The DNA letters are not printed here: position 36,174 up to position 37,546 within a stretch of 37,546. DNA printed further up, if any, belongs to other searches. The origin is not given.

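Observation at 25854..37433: Lipoate island with two different radical-SAM genes where LipA would be expected (LipS1/LipS2-type two-component lipoyl synthase)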

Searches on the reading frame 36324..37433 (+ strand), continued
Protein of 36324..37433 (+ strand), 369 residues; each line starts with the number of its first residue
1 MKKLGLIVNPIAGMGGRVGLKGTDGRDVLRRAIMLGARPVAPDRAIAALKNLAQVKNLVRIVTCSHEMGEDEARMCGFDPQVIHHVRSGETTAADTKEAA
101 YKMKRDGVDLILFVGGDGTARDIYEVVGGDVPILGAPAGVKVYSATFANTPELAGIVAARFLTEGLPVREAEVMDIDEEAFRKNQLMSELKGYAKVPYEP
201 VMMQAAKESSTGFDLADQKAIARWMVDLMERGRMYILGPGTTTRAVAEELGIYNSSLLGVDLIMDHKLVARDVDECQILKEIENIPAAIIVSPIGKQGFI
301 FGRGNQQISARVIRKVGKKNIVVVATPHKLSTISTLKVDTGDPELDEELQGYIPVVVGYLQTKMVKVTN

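Call 84: get_annotated_region(hit=H1, flank=6000)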
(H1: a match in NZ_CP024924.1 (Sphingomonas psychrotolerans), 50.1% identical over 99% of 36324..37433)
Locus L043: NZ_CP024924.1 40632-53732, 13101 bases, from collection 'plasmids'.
description: Sphingomonas psychrotolerans strain Cra20 plasmid unnamed, complete sequence
organism: Sphingomonas psychrotolerans (NCBI taxid 1327635)
taxonomy: Bacteria; Pseudomonadota; Alphaproteobacteria; Sphingomonadales; Sphingomonadaceae; Sphingomonas; Sphingomonas psychrotolerans
host: -; source: Leontopodium alpinum,cell,Tianshan mountain; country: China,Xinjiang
typing (MOB-suite, as given by PLSDB): conjugative; relaxase MOBF; mating-pair formation MPF_F
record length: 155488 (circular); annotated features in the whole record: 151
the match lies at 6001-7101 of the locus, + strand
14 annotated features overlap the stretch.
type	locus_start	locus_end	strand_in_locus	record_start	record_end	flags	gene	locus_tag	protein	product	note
CDS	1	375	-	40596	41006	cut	-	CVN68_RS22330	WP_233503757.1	hypothetical protein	-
CDS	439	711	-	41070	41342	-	-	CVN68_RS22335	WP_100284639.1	hypothetical protein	-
CDS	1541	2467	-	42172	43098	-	-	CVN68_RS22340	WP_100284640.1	LysR family transcriptional regulator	-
CDS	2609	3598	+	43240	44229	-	-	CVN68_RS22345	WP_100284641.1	zinc-dependent alcohol dehydrogenase family protein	-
CDS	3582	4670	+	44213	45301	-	-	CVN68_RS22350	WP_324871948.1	LLM class oxidoreductase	-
CDS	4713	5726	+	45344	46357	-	-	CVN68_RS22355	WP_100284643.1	zinc-binding alcohol dehydrogenase family protein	GO:0006113 - fermentation [Evidence IEA]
CDS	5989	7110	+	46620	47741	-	-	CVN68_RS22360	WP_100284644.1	ATP-NAD kinase family protein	-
CDS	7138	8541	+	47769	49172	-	gcvPA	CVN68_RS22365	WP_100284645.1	aminomethyl-transferring glycine dehydrogenase subunit GcvPA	GO:0006546 - glycine catabolic process [Evidence IEA]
CDS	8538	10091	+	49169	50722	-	gcvPB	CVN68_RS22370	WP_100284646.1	aminomethyl-transferring glycine dehydrogenase subunit GcvPB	GO:0006546 - glycine catabolic process [Evidence IEA]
CDS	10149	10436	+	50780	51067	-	-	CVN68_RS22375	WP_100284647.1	DUF1330 domain-containing protein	-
CDS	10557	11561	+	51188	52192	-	-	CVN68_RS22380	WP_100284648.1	zinc-dependent alcohol dehydrogenase family protein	-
CDS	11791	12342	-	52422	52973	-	-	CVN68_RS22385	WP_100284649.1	nuclear transport factor 2 family protein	-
CDS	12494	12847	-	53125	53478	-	-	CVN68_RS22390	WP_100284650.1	hypothetical protein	-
CDS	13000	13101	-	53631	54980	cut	-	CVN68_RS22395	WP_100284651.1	HAMP domain-containing sensor histidine kinase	GO:0007165 - signal transduction [Evidence IEA]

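Call 85: get_annotated_region(hit=H6, flank=6000)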
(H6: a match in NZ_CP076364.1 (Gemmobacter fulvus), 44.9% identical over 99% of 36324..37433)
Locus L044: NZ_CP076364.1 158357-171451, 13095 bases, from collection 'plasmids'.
description: Gemmobacter fulvus strain con5 plasmid p3, complete sequence
organism: Gemmobacter fulvus (NCBI taxid 2840474)
taxonomy: Bacteria; Pseudomonadota; Alphaproteobacteria; Rhodobacterales; Paracoccaceae; Gemmobacter; Gemmobacter fulvus
host: -; source: cell culture,Anabaena culture; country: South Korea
typing (MOB-suite, as given by PLSDB): mobilizable; replicon rep_cluster_547; relaxase MOBP
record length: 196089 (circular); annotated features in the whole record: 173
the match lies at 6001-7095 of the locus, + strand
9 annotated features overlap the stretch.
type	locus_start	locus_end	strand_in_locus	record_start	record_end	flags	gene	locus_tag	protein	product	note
CDS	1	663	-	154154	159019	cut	-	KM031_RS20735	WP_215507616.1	hypothetical protein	-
CDS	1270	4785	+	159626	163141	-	-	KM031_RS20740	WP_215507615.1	NACHT domain-containing protein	-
CDS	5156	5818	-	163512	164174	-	-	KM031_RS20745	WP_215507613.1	TetR/AcrR family transcriptional regulator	GO:0006355 - regulation of DNA-templated transcription [Evidence IEA]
CDS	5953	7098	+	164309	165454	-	-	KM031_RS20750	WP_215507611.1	ATP-NAD kinase family protein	-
CDS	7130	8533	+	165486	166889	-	gcvPA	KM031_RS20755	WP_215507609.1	aminomethyl-transferring glycine dehydrogenase subunit GcvPA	GO:0006546 - glycine catabolic process [Evidence IEA]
CDS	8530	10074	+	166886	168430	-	gcvPB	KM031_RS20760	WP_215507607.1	aminomethyl-transferring glycine dehydrogenase subunit GcvPB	GO:0006546 - glycine catabolic process [Evidence IEA]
CDS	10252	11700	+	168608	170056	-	-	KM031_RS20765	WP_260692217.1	APC family permease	-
CDS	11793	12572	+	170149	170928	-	-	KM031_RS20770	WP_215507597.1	SDR family oxidoreductase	-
CDS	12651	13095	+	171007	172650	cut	-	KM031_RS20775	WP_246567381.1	acyl-CoA synthetase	-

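Call 86: get_annotated_region(hit=H12, flank=6000)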
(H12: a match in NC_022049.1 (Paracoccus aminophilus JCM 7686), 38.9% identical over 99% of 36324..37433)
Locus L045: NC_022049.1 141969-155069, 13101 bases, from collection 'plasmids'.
description: Paracoccus aminophilus JCM 7686 plasmid pAMI4, complete sequence
organism: Paracoccus aminophilus JCM 7686 (NCBI taxid 1367847)
taxonomy: Bacteria; Pseudomonadota; Alphaproteobacteria; Rhodobacterales; Paracoccaceae; Paracoccus; Paracoccus aminophilus; Paracoccus aminophilus JCM 7686
host: -; source: -; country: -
typing (MOB-suite, as given by PLSDB): mobilizable; relaxase MOBP
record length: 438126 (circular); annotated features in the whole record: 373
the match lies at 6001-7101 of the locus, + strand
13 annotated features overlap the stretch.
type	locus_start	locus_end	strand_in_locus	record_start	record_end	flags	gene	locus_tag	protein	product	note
CDS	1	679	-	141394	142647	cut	-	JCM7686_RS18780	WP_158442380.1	MFS transporter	GO:0055085 - transmembrane transport [Evidence IEA]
CDS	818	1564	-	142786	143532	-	-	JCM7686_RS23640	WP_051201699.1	substrate-binding domain-containing protein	-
CDS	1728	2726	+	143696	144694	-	-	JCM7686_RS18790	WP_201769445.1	ABC transporter substrate-binding protein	-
CDS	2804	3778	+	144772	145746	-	-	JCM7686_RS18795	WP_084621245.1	iron ABC transporter permease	GO:0006826 - iron ion transport [Evidence IEA]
CDS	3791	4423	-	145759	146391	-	-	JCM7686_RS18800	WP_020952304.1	ANTAR domain-containing protein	-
CDS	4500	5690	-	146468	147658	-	-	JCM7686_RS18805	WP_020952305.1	transporter substrate-binding domain-containing protein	-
CDS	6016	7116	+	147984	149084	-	-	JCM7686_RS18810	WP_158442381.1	NAD(+)/NADH kinase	GO:0006741 - NADP biosynthetic process [Evidence IEA]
CDS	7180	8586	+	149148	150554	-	gcvPA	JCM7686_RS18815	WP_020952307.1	aminomethyl-transferring glycine dehydrogenase subunit GcvPA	GO:0006546 - glycine catabolic process [Evidence IEA]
CDS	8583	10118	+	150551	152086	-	gcvPB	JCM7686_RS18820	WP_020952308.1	aminomethyl-transferring glycine dehydrogenase subunit GcvPB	GO:0006546 - glycine catabolic process [Evidence IEA]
CDS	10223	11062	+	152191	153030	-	-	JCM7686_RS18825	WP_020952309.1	sugar phosphate isomerase/epimerase family protein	-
CDS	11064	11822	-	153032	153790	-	-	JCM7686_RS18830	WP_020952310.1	SDR family oxidoreductase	-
CDS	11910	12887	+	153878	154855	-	-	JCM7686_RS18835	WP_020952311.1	3-hydroxyacyl-CoA dehydrogenase NAD-binding domain-containing protein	GO:0006631 - fatty acid metabolic process [Evidence IEA]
CDS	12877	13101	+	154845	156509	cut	-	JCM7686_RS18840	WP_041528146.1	FAD-dependent oxidoreductase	-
